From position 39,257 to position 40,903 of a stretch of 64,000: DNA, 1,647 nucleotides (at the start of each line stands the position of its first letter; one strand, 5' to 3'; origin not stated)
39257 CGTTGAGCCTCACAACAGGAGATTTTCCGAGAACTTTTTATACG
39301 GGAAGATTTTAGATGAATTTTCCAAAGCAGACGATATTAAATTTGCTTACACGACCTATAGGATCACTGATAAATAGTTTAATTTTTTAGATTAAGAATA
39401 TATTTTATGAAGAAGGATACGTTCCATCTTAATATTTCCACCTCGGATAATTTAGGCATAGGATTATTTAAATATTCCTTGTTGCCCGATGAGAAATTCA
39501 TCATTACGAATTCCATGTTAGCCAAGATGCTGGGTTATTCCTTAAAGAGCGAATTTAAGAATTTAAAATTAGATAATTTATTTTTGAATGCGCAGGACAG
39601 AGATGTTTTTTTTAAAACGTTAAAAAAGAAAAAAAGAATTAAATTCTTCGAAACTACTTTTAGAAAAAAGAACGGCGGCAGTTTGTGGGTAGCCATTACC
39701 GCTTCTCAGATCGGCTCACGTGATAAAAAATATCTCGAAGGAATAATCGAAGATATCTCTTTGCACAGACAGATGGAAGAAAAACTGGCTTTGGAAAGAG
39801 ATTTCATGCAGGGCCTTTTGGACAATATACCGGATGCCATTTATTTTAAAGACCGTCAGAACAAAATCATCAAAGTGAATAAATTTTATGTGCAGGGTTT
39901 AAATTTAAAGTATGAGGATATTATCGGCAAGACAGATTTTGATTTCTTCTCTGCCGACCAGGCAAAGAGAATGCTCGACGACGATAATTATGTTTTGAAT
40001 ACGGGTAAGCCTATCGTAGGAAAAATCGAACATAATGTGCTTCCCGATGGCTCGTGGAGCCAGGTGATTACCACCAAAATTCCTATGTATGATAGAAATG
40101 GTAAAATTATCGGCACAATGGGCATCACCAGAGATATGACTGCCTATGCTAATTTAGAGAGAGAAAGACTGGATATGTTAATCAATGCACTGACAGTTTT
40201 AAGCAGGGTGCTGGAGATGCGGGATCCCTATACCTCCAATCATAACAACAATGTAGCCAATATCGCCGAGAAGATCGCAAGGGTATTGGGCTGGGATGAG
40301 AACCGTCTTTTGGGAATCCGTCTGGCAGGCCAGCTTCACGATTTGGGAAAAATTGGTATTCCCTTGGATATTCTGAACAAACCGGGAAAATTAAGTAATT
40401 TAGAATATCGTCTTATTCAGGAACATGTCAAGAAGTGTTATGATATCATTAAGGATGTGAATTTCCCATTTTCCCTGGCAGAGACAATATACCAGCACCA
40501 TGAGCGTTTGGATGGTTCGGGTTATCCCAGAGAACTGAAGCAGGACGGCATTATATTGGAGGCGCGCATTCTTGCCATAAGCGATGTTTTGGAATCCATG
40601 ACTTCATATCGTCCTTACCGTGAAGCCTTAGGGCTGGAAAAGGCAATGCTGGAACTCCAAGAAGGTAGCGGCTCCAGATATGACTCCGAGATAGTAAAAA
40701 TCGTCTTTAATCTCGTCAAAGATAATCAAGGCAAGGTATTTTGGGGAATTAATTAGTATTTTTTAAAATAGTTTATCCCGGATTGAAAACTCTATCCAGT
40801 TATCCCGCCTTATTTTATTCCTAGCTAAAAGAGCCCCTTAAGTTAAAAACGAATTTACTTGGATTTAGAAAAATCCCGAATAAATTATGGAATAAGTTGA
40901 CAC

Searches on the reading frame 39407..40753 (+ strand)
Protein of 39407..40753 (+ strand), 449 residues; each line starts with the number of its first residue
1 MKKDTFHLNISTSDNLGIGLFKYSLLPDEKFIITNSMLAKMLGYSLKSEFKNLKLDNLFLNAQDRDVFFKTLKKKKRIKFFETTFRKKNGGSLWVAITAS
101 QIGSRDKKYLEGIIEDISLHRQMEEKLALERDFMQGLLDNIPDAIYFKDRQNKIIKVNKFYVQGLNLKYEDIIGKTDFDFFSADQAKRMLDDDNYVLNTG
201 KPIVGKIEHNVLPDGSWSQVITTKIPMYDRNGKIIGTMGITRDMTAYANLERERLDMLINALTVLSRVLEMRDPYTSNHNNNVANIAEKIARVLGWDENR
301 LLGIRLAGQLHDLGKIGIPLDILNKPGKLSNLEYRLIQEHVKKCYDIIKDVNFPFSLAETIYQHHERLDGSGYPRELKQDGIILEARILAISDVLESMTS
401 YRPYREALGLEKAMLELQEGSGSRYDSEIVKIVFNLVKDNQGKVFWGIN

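Call 28: search_protein_families(library=pfam, proteins=[window:39407-40753:+], max_evalue=0.001)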
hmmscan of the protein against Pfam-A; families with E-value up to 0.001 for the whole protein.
window:39407-40753:+ (449 aa): 7 families
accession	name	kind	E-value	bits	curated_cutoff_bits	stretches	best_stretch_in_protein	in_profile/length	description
PF13487.12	HD_5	-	1.1e-39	136.3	27.2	1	264-429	2-170/170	HD domain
PF13426.13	PAS_9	-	2.2e-19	70.1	27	2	27-118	9-102/103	PAS domain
PF08448.16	PAS_4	-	3.6e-17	63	23.1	1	138-246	1-107/110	PAS fold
PF01966.28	HD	-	2.3e-16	60.5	22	1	278-398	3-116/116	HD domain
PF00989.32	PAS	-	2.3e-14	53.8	22.6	1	133-244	2-113/113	PAS fold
PF08447.18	PAS_3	-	6.5e-06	26.8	25.6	0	38-104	8-77/89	PAS fold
PF13188.13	PAS_8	-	6e-05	23.2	21.8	0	135-184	4-53/65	PAS domain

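Call 68: search_protein_families(library=ncbifam, proteins=[window:39407-40753:+], max_evalue=0.001)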
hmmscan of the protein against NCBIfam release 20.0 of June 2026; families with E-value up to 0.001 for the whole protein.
window:39407-40753:+ (449 aa): 13 families
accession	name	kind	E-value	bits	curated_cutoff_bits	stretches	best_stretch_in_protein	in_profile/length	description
NF053512.1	nitric_RR_NosR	exception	2.1e-31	109.4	400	1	257-441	173-358/422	response regulator c-di-GMP phosphodiesterase, NosR family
TIGR00229.1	sensory_box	domain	4.3e-21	75.4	22.9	2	137-253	10-125/126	PAS domain S-box protein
NF008302.0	PRK11091.1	equivalog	1.8e-15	56.2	838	1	107-247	130-269/779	aerobic respiration two-component sensor histidine kinase ArcB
NF047874.1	MASE3_PAS_HK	subfamily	2e-12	46.7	560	2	121-253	254-384/655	MASE3 domain-containing sensor histidine kinase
NF008468.0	PRK11360.1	equivalog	3.8e-10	38.8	646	1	123-253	259-386/616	two-component system sensor histidine kinase AtoS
TIGR00277.1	HDIG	domain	3.7e-07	29.9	27.6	1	276-366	5-83/84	HDIG domain-containing metalloprotein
NF041552.1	TF_PrdR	equivalog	5.1e-07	28.4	795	1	107-267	109-256/577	sigma-54 dependent transcriptional regulator PrdR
NF041777.1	sens_FixL_Rhizob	equivalog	8.8e-07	27.9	850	1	16-177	5-168/485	sensor protein FixL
TIGR02040.1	PpsR-CrtJ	equivalog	1.3e-06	27.8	275.4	0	36-119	279-363/442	transcriptional regulator PpsR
NF046044.1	PnpS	equivalog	0.00011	21.3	400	1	121-261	44-177/390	two-component system histidine kinase PnpS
TIGR01596.1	cas3_HD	equivalog_domain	0.00051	20.1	43.45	0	278-316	3-45/178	CRISPR-associated endonuclease Cas3''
NF033093.1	HK_VicK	exception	0.00055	18.7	680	1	103-258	64-213/448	cell wall metabolism sensor histidine kinase VicK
NF045675.1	PhdiestaseDibA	equivalog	0.00097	17.6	980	0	84-259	34-203/623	phosphodiesterase DibA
